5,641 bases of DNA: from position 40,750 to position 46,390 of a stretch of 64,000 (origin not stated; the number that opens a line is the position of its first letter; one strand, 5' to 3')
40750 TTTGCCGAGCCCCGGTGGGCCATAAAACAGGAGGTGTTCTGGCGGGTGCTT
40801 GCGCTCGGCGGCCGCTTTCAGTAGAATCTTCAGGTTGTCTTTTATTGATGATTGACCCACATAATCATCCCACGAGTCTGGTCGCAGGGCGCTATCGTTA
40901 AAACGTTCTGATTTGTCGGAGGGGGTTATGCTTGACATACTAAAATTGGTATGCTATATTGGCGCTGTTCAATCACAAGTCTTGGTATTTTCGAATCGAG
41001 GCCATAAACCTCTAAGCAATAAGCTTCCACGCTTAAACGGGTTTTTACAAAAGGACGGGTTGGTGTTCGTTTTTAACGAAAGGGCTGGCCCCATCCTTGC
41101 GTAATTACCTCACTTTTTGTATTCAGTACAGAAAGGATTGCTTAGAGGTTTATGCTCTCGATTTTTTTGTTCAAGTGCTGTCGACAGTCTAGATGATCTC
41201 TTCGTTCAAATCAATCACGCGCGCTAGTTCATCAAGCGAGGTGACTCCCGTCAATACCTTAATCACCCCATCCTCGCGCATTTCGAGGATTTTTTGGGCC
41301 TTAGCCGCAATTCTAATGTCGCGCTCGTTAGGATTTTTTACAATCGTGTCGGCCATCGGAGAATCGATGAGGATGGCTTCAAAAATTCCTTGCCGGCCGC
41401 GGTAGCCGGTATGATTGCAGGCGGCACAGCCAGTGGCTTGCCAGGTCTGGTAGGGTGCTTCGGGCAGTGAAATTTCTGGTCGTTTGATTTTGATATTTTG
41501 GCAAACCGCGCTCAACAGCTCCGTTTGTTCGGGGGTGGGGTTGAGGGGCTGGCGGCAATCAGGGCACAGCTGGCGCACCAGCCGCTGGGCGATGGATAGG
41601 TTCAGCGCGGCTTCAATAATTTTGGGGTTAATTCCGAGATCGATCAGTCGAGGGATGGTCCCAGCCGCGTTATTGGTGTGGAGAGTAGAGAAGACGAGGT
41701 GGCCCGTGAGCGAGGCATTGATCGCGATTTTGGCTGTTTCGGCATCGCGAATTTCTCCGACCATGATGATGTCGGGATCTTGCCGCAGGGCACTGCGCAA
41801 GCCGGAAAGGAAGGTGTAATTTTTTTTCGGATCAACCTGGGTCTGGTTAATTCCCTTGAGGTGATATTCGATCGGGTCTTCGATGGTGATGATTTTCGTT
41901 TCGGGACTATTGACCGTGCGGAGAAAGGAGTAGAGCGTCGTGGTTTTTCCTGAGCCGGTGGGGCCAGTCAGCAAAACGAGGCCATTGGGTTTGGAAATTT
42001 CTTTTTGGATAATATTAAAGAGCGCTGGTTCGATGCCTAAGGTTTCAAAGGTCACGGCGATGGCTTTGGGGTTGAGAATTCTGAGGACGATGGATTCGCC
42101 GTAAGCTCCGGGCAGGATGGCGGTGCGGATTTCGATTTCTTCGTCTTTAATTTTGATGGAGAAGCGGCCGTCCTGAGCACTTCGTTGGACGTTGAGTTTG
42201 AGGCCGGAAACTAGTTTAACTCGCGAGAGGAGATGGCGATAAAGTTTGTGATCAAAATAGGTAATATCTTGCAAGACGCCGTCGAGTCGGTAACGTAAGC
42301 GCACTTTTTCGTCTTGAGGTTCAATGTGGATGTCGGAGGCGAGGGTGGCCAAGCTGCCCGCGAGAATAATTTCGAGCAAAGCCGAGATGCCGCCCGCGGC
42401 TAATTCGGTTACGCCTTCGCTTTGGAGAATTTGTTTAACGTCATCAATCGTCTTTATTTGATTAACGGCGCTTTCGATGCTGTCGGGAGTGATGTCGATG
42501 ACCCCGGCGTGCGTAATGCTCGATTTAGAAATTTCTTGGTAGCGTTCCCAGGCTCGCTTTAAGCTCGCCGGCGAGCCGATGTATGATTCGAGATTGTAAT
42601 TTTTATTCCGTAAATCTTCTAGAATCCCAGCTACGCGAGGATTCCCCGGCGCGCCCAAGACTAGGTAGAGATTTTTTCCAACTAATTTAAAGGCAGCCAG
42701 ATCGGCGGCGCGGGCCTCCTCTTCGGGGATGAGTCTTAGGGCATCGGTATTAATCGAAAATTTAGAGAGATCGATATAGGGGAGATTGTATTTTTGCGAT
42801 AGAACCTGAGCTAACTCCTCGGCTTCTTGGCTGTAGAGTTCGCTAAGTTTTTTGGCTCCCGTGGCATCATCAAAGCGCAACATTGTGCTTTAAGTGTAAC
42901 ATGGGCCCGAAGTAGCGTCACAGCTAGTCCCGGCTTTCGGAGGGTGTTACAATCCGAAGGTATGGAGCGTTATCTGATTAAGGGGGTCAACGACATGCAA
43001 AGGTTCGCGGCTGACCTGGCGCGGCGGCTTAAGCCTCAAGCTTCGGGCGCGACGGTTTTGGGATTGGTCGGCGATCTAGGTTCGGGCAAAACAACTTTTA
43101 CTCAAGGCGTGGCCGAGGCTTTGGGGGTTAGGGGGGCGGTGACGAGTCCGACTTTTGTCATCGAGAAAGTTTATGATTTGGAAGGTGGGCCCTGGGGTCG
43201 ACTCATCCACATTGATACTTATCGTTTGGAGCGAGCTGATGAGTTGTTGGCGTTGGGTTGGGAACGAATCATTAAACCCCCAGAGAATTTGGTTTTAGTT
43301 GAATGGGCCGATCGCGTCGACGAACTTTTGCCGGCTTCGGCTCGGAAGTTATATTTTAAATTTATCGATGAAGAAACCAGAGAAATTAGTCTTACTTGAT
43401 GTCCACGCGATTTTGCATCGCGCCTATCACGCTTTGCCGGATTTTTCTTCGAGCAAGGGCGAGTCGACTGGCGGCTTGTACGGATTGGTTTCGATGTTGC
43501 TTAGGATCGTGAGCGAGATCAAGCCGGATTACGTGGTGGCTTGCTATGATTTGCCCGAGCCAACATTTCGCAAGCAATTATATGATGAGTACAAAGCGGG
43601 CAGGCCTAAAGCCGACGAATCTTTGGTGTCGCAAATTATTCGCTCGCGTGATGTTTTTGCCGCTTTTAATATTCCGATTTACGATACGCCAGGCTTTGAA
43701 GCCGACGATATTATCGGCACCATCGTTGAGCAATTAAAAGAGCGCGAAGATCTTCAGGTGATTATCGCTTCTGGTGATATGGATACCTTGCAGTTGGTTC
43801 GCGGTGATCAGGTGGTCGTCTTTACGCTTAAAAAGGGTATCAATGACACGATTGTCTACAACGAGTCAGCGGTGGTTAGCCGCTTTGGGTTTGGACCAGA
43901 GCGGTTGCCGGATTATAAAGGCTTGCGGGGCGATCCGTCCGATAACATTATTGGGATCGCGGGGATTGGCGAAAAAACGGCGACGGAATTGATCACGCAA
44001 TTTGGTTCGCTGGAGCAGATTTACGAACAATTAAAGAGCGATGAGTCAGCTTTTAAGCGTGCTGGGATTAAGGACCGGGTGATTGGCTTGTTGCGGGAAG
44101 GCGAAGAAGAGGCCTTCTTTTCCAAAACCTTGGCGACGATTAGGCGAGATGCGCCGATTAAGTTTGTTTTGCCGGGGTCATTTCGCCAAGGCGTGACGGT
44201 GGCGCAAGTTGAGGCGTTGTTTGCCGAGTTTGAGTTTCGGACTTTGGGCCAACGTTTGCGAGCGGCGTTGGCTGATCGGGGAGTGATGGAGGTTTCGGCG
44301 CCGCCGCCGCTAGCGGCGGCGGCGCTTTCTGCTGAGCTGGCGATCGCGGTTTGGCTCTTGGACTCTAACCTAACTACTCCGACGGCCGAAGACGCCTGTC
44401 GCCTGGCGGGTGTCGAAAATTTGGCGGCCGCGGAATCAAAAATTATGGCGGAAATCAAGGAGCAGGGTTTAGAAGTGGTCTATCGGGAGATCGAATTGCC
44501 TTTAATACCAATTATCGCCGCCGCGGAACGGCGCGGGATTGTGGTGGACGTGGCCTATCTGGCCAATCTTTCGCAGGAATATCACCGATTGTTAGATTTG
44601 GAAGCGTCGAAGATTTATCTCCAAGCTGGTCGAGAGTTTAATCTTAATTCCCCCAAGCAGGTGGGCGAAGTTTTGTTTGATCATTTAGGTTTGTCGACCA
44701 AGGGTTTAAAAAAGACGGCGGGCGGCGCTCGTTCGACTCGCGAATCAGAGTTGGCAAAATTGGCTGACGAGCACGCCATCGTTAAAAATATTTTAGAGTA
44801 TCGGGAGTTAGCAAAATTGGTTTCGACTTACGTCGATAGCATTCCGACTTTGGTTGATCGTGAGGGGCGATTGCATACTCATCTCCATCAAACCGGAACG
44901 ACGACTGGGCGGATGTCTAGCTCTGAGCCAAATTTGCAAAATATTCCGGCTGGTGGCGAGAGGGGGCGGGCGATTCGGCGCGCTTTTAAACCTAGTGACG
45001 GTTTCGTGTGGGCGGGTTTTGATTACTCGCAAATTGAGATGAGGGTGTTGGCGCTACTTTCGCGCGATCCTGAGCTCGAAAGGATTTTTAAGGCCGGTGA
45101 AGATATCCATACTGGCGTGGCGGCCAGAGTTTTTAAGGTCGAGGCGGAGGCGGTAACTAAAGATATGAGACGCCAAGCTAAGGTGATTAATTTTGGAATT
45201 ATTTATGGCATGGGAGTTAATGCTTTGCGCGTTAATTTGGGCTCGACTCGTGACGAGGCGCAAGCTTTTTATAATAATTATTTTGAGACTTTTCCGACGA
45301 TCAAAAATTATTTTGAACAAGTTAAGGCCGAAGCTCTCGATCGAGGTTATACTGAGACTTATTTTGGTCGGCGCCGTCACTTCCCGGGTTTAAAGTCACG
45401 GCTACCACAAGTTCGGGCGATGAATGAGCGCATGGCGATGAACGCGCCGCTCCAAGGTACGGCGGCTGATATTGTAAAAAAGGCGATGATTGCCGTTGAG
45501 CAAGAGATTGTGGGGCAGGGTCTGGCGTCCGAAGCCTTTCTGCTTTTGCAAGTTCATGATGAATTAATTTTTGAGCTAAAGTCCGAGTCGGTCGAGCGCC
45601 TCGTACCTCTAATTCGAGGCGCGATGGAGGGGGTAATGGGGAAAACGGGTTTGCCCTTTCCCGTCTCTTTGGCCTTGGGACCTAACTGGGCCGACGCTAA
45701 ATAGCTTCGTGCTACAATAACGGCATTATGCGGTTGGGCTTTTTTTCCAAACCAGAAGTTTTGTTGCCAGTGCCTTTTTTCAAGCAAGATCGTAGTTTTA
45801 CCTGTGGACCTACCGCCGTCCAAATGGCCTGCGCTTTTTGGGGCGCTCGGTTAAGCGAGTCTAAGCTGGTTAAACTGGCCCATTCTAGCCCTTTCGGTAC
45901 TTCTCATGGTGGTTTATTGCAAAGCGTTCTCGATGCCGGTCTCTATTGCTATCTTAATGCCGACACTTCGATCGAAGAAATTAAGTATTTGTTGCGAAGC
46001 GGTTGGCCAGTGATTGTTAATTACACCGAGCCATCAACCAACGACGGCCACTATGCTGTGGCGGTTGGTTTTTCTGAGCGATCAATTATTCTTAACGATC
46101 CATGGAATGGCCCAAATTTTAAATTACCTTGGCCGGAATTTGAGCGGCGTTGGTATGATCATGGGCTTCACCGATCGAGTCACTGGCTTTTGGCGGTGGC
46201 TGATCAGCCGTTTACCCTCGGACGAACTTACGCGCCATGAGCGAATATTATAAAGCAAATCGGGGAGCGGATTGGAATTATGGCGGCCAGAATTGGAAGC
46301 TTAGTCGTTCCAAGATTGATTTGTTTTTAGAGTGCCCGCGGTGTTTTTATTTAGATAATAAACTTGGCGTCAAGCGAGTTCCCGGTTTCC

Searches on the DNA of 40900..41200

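Call 84: search_rna_families(source=window, start=40900, end=41200, threshold=evalue, max_evalue=1, show_alignments=1)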
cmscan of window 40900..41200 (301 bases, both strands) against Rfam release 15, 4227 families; matches with E-value up to 1: 0.
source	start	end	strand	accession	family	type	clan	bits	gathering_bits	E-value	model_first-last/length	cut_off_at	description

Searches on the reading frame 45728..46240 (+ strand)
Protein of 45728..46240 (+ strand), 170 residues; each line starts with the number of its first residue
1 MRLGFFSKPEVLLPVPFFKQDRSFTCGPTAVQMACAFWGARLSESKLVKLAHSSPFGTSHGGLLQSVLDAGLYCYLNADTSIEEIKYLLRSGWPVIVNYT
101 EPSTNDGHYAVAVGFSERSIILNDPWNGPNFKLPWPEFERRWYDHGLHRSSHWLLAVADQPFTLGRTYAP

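Call 17: search_protein_families(library=ncbifam, proteins=[window:45728-46240:+], max_evalue=1)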
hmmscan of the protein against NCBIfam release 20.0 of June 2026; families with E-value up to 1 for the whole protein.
window:45728-46240:+ (170 aa): 3 families
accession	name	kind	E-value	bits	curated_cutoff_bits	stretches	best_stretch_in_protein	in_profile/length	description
NF033920.0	C39_PA2778_fam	equivalog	5.3e-08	32.6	150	1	14-158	4-145/255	PA2778 family cysteine peptidase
TIGR03796.1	NHLM_micro_ABC1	equivalog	5.9e-06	24.8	853.3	1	20-141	7-118/710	NHLP family bacteriocin export ABC transporter peptidase/permease/ATPase subunit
TIGR01193.1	bacteriocin_ABC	subfamily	0.00013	20.7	523.85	1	25-144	6-123/708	peptide cleavage/export ABC transporter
